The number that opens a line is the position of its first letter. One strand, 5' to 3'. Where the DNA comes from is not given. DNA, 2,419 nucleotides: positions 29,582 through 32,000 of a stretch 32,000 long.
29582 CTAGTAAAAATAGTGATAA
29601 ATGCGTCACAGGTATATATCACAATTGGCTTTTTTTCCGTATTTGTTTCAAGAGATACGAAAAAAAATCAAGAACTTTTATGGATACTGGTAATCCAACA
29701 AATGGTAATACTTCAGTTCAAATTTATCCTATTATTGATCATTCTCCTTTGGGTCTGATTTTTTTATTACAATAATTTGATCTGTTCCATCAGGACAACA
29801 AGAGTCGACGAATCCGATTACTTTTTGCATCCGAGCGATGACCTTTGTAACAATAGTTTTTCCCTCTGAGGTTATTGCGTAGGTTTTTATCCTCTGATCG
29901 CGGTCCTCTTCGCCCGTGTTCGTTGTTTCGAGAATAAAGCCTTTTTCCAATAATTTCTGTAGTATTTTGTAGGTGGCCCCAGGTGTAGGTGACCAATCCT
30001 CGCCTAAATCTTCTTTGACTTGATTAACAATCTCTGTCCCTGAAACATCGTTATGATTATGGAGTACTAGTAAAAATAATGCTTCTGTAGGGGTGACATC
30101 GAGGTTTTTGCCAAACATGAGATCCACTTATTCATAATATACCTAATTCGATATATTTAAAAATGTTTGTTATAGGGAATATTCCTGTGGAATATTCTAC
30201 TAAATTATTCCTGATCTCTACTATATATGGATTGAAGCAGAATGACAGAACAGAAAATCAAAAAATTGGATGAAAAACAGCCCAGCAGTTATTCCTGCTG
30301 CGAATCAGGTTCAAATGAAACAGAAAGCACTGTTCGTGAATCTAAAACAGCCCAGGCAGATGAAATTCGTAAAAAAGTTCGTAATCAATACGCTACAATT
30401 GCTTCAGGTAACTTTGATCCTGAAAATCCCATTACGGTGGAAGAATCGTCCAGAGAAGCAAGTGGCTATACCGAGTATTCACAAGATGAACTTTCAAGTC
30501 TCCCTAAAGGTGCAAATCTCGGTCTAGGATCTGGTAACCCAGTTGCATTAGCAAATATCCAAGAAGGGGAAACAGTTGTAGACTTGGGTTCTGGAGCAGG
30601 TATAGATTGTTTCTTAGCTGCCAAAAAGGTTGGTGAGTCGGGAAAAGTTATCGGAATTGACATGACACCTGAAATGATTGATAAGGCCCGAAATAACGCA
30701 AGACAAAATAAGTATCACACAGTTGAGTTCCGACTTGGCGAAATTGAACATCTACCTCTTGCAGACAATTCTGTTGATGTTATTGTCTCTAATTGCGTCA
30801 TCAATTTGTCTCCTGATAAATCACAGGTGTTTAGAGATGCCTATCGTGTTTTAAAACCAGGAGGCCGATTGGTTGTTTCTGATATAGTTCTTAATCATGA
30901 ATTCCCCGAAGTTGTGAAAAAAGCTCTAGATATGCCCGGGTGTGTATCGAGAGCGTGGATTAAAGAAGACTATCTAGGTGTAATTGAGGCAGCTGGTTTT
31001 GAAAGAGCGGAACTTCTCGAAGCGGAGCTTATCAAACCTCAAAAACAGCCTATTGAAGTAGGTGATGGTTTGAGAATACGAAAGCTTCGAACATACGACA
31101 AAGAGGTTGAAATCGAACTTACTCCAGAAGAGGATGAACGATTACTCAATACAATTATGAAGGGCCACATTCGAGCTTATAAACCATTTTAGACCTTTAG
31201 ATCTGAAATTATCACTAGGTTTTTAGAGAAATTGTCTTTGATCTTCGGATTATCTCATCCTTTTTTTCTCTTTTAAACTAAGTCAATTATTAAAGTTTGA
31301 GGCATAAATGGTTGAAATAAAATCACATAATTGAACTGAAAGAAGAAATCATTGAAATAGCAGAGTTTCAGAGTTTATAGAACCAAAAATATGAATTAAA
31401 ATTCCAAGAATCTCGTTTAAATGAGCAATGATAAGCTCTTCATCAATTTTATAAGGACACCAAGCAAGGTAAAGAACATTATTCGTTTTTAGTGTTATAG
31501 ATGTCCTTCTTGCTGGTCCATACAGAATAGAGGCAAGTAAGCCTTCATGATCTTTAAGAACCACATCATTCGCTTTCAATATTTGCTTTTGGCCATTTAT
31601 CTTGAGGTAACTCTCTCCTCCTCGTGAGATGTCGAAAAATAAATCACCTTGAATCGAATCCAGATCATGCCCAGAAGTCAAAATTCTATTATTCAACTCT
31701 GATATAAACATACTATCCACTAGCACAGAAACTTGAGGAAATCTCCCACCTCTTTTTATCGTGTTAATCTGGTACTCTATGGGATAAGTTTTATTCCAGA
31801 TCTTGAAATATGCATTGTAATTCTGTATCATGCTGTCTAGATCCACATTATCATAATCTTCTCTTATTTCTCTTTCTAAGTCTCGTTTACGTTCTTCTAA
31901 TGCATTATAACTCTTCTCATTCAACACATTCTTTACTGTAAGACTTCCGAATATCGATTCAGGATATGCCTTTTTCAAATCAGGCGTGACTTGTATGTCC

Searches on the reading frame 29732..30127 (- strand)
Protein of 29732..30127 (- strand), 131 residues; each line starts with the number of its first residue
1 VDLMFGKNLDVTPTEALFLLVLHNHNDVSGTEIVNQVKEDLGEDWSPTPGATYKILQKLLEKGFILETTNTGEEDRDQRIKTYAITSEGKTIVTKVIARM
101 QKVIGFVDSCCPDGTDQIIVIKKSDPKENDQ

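Call 13: search_protein_families(library=pfam, proteins=[window:29732-30127:-])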
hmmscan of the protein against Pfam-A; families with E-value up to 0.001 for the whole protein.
window:29732-30127:- (131 aa): 1 family
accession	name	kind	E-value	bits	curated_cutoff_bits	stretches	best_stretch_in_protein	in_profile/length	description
PF03551.20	PadR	-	1.2e-09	38.5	27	1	19-91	2-71/75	Transcriptional regulator PadR-like family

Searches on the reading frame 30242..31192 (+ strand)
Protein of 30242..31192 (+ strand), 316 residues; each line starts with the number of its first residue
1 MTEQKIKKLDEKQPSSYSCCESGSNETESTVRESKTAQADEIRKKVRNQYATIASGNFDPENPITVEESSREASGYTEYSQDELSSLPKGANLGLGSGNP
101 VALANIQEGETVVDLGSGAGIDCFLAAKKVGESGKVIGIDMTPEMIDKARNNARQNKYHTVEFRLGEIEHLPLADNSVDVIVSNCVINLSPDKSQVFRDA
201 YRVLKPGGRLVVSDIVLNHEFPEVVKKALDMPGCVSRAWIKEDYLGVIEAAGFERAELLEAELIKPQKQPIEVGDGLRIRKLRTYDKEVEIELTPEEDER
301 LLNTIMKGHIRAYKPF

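Call 13: search_protein_families(library=pfam, proteins=[window:30242-31192:+])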
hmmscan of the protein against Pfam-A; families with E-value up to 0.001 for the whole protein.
window:30242-31192:+ (316 aa): 17 families
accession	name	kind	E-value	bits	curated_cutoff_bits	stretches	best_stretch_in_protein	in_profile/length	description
PF13847.12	Methyltransf_31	-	1.7e-41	141.8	27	1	107-251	2-144/145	Methyltransferase domain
PF08241.18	Methyltransf_11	-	1.2e-24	87.2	21.2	1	113-212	1-95/95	Methyltransferase domain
PF13649.12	Methyltransf_25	-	2.1e-23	83.2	27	1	112-208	1-97/97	Methyltransferase domain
PF01209.24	Ubie_methyltran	-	4.2e-20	72.5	20.1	1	104-214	43-153/233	ubiE/COQ5 methyltransferase family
PF08242.18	Methyltransf_12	-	2.3e-15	57.6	30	1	113-210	1-98/98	Methyltransferase domain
PF06325.19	PrmA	-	8.6e-13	48.9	22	1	106-219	159-265/296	Ribosomal protein L11 methyltransferase (PrmA)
PF13489.12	Methyltransf_23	-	3.8e-11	43.4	27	1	103-237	17-138/164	Methyltransferase domain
PF01135.25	PCMT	-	3.5e-10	40.5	20.3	1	103-212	68-171/210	Protein-L-isoaspartate(D-aspartate) O-methyltransferase (PCMT)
PF05175.20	MTS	-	1.9e-08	34.6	23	1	104-212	25-138/170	Methyltransferase small domain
PF05148.21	Methyltransf_8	-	6.5e-07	29.9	27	1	166-220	111-164/219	Hypothetical methyltransferase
PF01170.24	UPF0020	-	1.8e-06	28.2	22.3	1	132-184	75-128/197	RMKL-like, methyltransferase domain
PF01728.25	FtsJ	-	6.6e-06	26.6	24.1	1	106-194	19-108/181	FtsJ-like methyltransferase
PF02353.26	CMAS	-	2.2e-05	24.3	27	1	104-224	58-176/273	Mycolic acid cyclopropane synthetase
PF20922.3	Anamorsin_N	-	7.5e-05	22.9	27.1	1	166-219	40-94/163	Anamorsin, N-terminal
PF13679.12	Methyltransf_32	-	0.0001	22.7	27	1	107-173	24-94/143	Methyltransferase domain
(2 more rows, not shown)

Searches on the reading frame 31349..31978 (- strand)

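Call 13: search_protein_families(library=pfam, proteins=[window:31349-31978:-])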
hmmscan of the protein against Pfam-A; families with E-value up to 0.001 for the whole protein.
window:31349-31978:- (209 aa): 1 family
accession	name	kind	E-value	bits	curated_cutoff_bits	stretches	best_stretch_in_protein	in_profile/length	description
PF03483.22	B3_4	-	4.2e-09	36.7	29.3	1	73-170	26-122/174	B3/4 domain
